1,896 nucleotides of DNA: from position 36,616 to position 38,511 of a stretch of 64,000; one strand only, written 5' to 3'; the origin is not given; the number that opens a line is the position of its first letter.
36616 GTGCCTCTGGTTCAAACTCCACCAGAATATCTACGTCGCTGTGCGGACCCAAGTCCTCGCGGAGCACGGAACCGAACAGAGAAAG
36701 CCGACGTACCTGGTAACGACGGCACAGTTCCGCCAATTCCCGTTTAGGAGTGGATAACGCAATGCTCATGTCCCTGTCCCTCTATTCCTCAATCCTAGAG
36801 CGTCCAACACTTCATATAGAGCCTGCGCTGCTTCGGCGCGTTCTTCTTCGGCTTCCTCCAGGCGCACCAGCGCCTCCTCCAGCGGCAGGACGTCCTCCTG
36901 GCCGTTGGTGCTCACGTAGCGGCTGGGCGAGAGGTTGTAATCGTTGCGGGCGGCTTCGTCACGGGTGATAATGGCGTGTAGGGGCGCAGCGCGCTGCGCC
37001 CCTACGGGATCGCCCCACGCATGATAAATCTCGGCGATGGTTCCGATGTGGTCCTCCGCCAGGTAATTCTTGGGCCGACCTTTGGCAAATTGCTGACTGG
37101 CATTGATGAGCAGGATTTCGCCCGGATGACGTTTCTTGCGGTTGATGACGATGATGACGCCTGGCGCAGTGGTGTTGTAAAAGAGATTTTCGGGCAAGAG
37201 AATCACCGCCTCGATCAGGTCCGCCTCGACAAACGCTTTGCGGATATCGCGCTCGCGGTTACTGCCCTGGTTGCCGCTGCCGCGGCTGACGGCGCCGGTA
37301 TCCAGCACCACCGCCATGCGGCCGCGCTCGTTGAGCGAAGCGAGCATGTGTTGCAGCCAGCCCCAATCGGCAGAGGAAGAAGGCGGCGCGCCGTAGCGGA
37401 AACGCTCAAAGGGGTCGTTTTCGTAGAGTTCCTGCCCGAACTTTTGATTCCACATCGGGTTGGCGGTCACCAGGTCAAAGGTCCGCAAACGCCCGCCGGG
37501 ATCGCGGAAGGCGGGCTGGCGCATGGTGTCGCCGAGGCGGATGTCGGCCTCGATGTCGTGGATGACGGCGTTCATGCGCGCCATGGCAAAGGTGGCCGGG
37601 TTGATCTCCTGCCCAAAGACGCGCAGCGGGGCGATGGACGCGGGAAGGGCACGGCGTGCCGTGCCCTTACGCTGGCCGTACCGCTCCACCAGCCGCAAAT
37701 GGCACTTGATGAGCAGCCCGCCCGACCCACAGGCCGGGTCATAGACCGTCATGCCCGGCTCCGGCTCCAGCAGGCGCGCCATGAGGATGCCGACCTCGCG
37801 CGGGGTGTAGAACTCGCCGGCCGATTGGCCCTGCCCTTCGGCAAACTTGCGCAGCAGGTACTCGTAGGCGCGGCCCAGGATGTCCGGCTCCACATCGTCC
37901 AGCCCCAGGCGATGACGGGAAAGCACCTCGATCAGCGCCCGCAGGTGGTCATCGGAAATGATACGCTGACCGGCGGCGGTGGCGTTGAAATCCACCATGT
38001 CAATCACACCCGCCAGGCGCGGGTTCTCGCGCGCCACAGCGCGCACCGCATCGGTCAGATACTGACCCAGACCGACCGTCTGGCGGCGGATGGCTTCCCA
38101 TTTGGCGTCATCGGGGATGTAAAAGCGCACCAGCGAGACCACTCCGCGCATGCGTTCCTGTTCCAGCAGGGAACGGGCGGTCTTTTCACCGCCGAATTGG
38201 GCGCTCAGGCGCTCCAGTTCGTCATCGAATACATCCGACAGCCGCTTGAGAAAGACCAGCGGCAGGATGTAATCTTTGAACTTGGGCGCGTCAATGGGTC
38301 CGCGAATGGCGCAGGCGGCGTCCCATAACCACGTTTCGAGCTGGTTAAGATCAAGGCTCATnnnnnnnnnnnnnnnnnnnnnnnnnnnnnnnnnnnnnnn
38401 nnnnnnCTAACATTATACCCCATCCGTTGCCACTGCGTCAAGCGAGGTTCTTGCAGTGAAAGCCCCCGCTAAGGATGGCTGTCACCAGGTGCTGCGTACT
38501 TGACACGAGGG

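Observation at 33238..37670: REP-type palindromes inserted in frame into hsdR, hsdS (twice), hsdM (twice) and the RAYT gene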

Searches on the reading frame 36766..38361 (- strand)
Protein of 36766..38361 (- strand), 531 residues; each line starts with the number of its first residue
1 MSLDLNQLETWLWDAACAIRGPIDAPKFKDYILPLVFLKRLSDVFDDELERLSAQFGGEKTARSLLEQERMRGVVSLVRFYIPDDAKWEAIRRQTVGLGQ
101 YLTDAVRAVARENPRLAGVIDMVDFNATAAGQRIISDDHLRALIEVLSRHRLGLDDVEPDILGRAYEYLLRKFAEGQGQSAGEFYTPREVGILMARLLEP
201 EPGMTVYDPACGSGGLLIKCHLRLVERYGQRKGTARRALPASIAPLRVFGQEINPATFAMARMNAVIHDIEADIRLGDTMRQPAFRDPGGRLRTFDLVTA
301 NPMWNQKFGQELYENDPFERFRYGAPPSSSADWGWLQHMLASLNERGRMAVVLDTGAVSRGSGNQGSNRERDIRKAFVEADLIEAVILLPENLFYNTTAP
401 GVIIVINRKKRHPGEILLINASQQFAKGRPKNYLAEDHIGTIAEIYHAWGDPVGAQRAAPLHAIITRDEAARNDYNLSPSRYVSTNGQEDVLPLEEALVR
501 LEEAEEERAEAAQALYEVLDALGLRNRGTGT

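Call 10: search_protein_families(library=pfam, proteins=[window:36766-38361:-])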
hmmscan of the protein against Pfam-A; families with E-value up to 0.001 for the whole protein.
window:36766-38361:- (531 aa): 3 families
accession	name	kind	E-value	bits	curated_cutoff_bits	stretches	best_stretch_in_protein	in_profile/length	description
PF02384.22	N6_Mtase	-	1e-89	301.4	20.4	1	159-490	3-310/311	N-6 DNA Methylase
PF12161.14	HsdM_N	-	3.2e-21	76.8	24.5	1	9-145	2-133/135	HsdM N-terminal domain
PF01170.24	UPF0020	-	0.00012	22.3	22.3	1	194-278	20-109/197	RMKL-like, methyltransferase domain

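Call 13: search_solved_structures(query=window:36766-38361:-, show_alignments=3)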
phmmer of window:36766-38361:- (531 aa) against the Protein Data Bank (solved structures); distinct sequences matched with E-value up to 0.001: 11.
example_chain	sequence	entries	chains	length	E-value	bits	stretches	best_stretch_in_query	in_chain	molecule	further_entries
7vru_A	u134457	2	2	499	8.9e-87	295.3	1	3-519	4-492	Site-specific DNA-methyltransferase (adenine-specific)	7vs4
7vru_B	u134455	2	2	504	9.7e-80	272.1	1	5-523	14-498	Site-specific DNA-methyltransferase (adenine-specific)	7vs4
3khk_A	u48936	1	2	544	2.3e-52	181.8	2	70-490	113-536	Type I restriction-modification system methylation subunit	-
3lkd_A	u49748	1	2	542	1e-49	173.1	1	9-523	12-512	Type I restriction-modification system methyltransferase subunit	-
7bst_D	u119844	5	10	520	1.5e-45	159.3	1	7-501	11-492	Type I restriction enzyme EcoR124II M protein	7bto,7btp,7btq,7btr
5ybb_A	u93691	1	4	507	3.7e-19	72.2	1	155-520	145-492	Type I restriction-modification system methyltransferase subunit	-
2okc_A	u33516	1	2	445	3.8e-19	72.2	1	124-473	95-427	Type I restriction enzyme StySJI M protein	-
2ar0_A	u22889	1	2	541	2.1e-17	66.4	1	158-397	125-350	Type I restriction enzyme EcoKI M protein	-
2y7c_B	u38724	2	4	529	2.5e-17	66.2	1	158-397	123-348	TYPE I RESTRICTION ENZYME ECOKI M PROTEIN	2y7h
3ufb_A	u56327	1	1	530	2.3e-15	59.7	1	133-316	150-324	Type I restriction-modification system methyltransferase subunit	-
7eew_A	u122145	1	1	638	1.7e-08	37.1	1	150-391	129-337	Type I restriction-modification system methyltransferase subunit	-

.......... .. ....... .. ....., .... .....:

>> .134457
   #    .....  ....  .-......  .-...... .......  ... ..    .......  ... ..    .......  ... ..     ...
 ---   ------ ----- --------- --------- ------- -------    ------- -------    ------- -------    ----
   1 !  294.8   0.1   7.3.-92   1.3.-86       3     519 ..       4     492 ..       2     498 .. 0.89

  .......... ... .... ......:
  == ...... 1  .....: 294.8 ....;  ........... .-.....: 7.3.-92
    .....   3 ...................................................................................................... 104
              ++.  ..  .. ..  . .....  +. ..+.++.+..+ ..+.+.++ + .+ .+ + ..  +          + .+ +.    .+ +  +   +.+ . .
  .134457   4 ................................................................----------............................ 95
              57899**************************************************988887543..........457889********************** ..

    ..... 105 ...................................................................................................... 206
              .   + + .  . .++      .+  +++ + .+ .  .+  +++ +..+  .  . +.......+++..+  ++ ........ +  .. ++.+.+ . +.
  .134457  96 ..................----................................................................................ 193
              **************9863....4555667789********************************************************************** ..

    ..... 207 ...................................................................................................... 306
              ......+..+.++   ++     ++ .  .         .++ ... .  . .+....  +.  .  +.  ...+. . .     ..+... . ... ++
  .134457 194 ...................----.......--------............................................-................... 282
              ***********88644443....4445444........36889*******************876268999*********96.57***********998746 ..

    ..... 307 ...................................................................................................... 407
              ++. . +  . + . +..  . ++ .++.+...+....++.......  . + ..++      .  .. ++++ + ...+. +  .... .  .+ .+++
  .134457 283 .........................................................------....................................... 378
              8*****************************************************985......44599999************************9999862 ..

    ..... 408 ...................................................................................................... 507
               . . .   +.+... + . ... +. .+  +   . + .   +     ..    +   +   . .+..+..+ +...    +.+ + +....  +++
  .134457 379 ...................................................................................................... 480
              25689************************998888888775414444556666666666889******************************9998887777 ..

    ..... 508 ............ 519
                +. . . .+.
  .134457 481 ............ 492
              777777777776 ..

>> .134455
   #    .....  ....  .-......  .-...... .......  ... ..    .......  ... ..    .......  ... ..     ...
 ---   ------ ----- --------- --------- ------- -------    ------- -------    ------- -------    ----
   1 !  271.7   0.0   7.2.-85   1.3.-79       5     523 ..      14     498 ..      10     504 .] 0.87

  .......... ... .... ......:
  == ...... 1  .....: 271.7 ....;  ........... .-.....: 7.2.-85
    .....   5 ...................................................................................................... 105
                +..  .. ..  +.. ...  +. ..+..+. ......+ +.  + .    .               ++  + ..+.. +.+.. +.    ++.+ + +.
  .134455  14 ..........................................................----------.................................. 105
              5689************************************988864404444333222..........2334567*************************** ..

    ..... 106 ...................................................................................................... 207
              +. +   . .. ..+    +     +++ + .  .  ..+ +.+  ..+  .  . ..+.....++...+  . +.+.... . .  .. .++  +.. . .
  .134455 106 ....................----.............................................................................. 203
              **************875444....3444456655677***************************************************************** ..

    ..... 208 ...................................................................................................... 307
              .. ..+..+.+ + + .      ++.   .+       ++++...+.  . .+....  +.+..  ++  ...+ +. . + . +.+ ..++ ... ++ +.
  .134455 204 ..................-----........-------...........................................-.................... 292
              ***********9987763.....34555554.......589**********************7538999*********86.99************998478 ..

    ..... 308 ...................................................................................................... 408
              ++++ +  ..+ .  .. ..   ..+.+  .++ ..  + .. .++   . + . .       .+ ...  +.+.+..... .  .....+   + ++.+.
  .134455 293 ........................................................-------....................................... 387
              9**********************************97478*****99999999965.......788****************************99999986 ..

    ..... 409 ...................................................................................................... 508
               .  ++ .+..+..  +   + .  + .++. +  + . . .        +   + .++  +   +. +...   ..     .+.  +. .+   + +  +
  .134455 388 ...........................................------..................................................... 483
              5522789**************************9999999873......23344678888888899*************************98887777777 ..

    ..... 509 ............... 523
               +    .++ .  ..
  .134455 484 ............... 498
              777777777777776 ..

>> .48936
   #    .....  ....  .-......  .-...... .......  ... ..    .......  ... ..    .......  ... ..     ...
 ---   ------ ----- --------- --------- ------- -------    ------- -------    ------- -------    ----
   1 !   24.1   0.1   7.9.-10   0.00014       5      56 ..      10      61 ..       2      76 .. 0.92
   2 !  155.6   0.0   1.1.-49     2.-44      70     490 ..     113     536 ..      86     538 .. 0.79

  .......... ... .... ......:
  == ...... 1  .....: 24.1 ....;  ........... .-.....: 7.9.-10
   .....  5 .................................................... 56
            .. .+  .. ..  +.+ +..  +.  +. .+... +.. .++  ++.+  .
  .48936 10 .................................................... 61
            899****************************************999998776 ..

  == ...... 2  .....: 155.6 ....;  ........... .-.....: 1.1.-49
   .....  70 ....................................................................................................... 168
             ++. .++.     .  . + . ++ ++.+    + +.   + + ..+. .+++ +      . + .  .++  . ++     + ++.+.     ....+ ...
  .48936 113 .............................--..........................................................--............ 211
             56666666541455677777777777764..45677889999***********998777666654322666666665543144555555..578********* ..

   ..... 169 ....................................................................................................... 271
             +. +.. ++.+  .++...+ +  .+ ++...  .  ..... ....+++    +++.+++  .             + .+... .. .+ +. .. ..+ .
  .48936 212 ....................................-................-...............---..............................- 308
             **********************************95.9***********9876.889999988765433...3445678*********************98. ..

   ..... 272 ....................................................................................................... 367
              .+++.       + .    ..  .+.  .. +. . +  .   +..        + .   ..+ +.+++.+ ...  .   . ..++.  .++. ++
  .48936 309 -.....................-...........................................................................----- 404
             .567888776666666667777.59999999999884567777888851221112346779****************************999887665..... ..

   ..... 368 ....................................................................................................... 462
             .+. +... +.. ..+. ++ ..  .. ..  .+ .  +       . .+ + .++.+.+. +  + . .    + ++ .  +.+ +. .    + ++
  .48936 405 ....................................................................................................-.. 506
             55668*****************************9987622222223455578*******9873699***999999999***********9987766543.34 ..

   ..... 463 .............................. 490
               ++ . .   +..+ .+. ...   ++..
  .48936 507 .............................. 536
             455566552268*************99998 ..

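Call 19: find_homologous_proteins(query=window:36766-38361:-)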
Query window:36766-38361:- (531 aa): 8000 proteins with E <= 0.001 among 8000 candidates; the best 120 are listed.
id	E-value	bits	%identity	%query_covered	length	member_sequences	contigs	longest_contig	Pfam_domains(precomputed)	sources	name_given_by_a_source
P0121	0.0e+0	1200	100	100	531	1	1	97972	PF02384.23,PF12161.15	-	-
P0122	0.0e+0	1025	87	98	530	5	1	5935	PF02384.23,PF12161.15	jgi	jgi:type I restriction enzyme M protein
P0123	0.0e+0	1014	86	99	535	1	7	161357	PF02384.23,PF12161.15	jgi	jgi:type I restriction enzyme M protein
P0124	2.0e-298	1009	85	94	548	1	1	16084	PF02384.23,PF12161.15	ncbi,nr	ncbi:MAG: type I restriction-modification system subunit M [candidate division KSB1 bacterium]|nr:ty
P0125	7.5e-298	1007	84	99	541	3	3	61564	PF02384.23,PF12161.15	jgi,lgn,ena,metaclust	metaclust:\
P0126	1.5e-294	996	84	98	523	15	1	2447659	PF02384.23,PF12161.15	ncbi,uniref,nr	ncbi:type I restriction-modification system subunit M [Thermus caldilimi]|uniref:type I restriction-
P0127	5.5e-293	991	83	94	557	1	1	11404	PF02384.23,PF12161.15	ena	-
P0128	9.5e-293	990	85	98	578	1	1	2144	PF02384.23,PF12161.15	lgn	-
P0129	5.4e-291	984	84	98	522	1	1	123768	PF02384.23,PF12161.15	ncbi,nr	ncbi:MAG: N-6 DNA methylase [Verrucomicrobiota bacterium]|nr:N-6 DNA methylase [Verrucomicrobiota ba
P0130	4.0e-290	981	84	98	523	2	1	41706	PF02384.23,PF12161.15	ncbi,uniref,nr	ncbi:type I restriction-modification system subunit M [Candidatus Roseilinea sp. NK_OTU-006]|uniref:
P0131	8.4e-290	980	84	98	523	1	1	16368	PF02384.23,PF12161.15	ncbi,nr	ncbi:MAG: type I restriction-modification system subunit M [Verrucomicrobiae bacterium]|nr:type I re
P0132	2.8e-289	978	84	99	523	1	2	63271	PF02384.23,PF12161.15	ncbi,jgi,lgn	-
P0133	4.6e-289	978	82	98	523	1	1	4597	PF02384.23,PF12161.15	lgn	-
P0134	9.5e-288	973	82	94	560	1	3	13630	PF02384.23,PF01170.25,PF12161.15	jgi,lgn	jgi:type I restriction enzyme M protein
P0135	1.8e-287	972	81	98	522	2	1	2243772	PF02384.23,PF12161.15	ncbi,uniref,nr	ncbi:N-6 DNA methylase [Thermus sp. CCB_US3_UF1]|uniref:type I restriction-modification system subun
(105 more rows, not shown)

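Call 21: find_encoding_contigs(protein=P0123, flank=10000, max_places=3)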
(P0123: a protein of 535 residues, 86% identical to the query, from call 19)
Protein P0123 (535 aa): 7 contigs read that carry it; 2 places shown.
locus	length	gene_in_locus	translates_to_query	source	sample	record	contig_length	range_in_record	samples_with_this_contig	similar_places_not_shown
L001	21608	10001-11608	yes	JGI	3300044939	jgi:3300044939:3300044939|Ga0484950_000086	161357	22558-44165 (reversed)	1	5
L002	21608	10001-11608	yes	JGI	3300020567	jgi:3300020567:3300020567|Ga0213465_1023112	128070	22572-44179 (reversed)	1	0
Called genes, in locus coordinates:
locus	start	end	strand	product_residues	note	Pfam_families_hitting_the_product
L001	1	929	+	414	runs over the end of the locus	PF04413:Glycos_transf_N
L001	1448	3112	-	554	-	PF02463:SMC_N, PF13476:AAA_23 (weak), PF13304:AAA_21 (faint)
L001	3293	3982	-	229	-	PF00106:adh_short, PF08659:KR (weak), PF13561:adh_short_C2, PF23441:SDR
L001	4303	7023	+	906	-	PF03160:Calx-beta, PF18962:Por_Secre_tail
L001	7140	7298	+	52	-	-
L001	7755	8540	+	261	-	PF03588:Leu_Phe_trans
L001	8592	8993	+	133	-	-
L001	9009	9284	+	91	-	-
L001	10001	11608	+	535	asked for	PF12161:HsdM_N, PF02384:N6_Mtase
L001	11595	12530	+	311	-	PF14338:Mrr_N, PF04471:Mrr_cat, PF22722:NA-iREase1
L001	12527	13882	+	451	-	PF01420:Methylase_S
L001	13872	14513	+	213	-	-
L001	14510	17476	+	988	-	PF04313:HSDR_N, PF04851:ResIII, PF18766:SWI2_SNF2, PF22679:T1R_D3-like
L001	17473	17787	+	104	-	PF01863:YgjP-like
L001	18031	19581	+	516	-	-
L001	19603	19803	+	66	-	-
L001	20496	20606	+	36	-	-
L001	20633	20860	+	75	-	-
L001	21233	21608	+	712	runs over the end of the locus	PF00012:HSP70, PF13181:TPR_8 (faint), PF00515:TPR_1 (faint), PF07719:TPR_2 (faint), PF00012:HSP70 (weak), PF13424:TPR_12 (faint)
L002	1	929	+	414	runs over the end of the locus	PF04413:Glycos_transf_N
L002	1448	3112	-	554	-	PF02463:SMC_N, PF13476:AAA_23 (weak), PF13304:AAA_21 (faint)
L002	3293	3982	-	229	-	PF00106:adh_short, PF08659:KR (weak), PF13561:adh_short_C2, PF23441:SDR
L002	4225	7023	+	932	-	PF03160:Calx-beta, PF18962:Por_Secre_tail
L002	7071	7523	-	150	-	-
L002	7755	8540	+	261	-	PF03588:Leu_Phe_trans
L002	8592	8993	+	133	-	-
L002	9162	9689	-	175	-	-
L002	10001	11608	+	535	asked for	PF12161:HsdM_N, PF02384:N6_Mtase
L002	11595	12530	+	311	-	PF14338:Mrr_N, PF04471:Mrr_cat, PF22722:NA-iREase1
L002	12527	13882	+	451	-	PF01420:Methylase_S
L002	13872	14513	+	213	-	-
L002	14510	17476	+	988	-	PF04313:HSDR_N, PF04851:ResIII, PF18766:SWI2_SNF2, PF22679:T1R_D3-like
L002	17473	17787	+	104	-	PF01863:YgjP-like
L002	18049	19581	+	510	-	-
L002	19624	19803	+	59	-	-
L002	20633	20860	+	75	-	-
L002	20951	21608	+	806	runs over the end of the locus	PF00012:HSP70, PF00515:TPR_1 (faint), PF07719:TPR_2 (faint), PF13181:TPR_8 (faint), PF00012:HSP70 (weak), PF13424:TPR_12 (faint)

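Call 22: find_encoding_contigs(protein=P0127, flank=10000, max_places=2)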
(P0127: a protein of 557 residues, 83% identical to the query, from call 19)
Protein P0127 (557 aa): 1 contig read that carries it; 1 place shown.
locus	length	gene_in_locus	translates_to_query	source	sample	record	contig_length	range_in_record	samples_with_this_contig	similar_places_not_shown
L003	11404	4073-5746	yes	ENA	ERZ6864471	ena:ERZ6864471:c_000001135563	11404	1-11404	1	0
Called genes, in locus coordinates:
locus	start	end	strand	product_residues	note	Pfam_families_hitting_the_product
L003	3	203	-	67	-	?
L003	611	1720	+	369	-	-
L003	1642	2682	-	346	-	PF01189:Methyltr_RsmB-F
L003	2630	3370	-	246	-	PF04481:DUF561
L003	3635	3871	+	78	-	-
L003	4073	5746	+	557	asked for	PF12161:HsdM_N, PF02384:N6_Mtase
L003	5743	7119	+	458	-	PF01420:Methylase_S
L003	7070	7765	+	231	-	-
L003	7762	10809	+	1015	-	PF04313:HSDR_N, PF04851:ResIII, PF18766:SWI2_SNF2, PF22679:T1R_D3-like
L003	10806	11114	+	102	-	PF01863:YgjP-like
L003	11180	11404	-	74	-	?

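Call 36: find_related_loci(query=P0121, collection=genome_contigs, flank=10000)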
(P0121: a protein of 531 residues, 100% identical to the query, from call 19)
Query P0121 (531 aa) in genome_contigs; peptide patterns used: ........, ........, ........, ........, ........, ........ (x = any residue, [..] = any of these).
254 stretches matched a pattern; 226 encode a relative of the query (tblastn E <= 1e-3); the best 80 are kept; 80 distinct loci.
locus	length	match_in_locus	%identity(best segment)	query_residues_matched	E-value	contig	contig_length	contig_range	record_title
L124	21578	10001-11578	84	3-526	0e+0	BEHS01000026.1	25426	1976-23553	Bacterium HR16 DNA, contig: NODE_603_26, isolate: HRbin16, whole genome shotgun sequence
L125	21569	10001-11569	87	3-525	0e+0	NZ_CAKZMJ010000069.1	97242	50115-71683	MAG: uncultured Caldilinea sp. isolate SRR5214706_bin.31_CONCOCT_v1.1_MAG ERZ1744544.119, whole genome shotgun sequence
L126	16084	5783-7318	85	3-499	0e+0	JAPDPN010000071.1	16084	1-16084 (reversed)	MAG: candidate division KSB1 bacterium isolate DPZ2_202101_bins_149 DPZ-2_202101_bins_149_scaffold_71, whole genome shot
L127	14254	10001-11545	84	3-524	0e+0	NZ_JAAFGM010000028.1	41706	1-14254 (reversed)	Candidatus Roseilinea sp. NK_OTU-006 Naka2016_695, whole genome shotgun sequence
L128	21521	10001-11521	82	3-499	0e+0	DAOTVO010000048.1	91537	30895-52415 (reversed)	MAG TPA_asm: Anaerolineales bacterium isolate H11_64 k163_197093, whole genome shotgun sequence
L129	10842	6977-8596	81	1-528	0e+0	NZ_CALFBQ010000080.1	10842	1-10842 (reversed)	MAG: uncultured Chloroflexus sp. isolate L1_Bin_METABAT__258_1 c_000000089407, whole genome shotgun sequence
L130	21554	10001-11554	84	3-526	0e+0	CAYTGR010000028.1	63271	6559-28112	MAG TPA_asm: uncultured Anaerolineales bacterium isolate binchicken_co20_429 genome assembly, contig: NODE_1157_length_6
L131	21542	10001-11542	81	2-522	0e+0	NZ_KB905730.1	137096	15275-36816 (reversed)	Thermus scotoductus DSM 8553 F604DRAFT_scaffold00002.2, whole genome shotgun sequence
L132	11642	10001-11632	77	1-528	0e+0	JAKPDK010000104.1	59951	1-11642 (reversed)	MAG: Candidatus Hydrogenedentota bacterium isolate JPMR_maxbin.062_sub k141_895028, whole genome shotgun sequence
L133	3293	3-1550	80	2-524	0e+0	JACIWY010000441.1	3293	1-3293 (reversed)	MAG: Chloroflexota bacterium isolate MAG-38 Chloroflexota_C3_bin14_Scaffold_441, whole genome shotgun sequence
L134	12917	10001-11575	79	1-524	0e+0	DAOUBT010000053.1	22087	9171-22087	MAG TPA_asm: Anaerolineae bacterium isolate H71_746 k91_580712, whole genome shotgun sequence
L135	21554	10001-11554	77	6-526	0e+0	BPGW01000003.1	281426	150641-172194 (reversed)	MAG: Bacteroidia bacterium KatS3mg026 DNA, contig_17246, whole genome shotgun sequence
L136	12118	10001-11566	76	3-528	0e+0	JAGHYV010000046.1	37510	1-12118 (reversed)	MAG: Roseiflexus sp. isolate 629F.7 NODE_146_length_37510_cov_383.381925, whole genome shotgun sequence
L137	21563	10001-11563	76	2-524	0e+0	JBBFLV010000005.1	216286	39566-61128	MAG: Anaerolineales bacterium isolate Uz-U4-34 NODE_68_length_216286_cov_19.082389, whole genome shotgun sequence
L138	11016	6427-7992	76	1-524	0e+0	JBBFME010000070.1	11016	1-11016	MAG: Pseudothermotoga sp. isolate Uz-U4-43 NODE_70_length_11016_cov_3.492641, whole genome shotgun sequence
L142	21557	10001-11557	76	3-524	0e+0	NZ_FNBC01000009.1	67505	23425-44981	Thermus arciformis strain CGMCC 1.6992, whole genome shotgun sequence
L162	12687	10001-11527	73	2-524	0e+0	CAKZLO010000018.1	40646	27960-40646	MAG TPA_asm: uncultured Ardenticatenia bacterium isolate SRR5214706_bin.41_CONCOCT_v1.1_MAG genome assembly, contig: ERZ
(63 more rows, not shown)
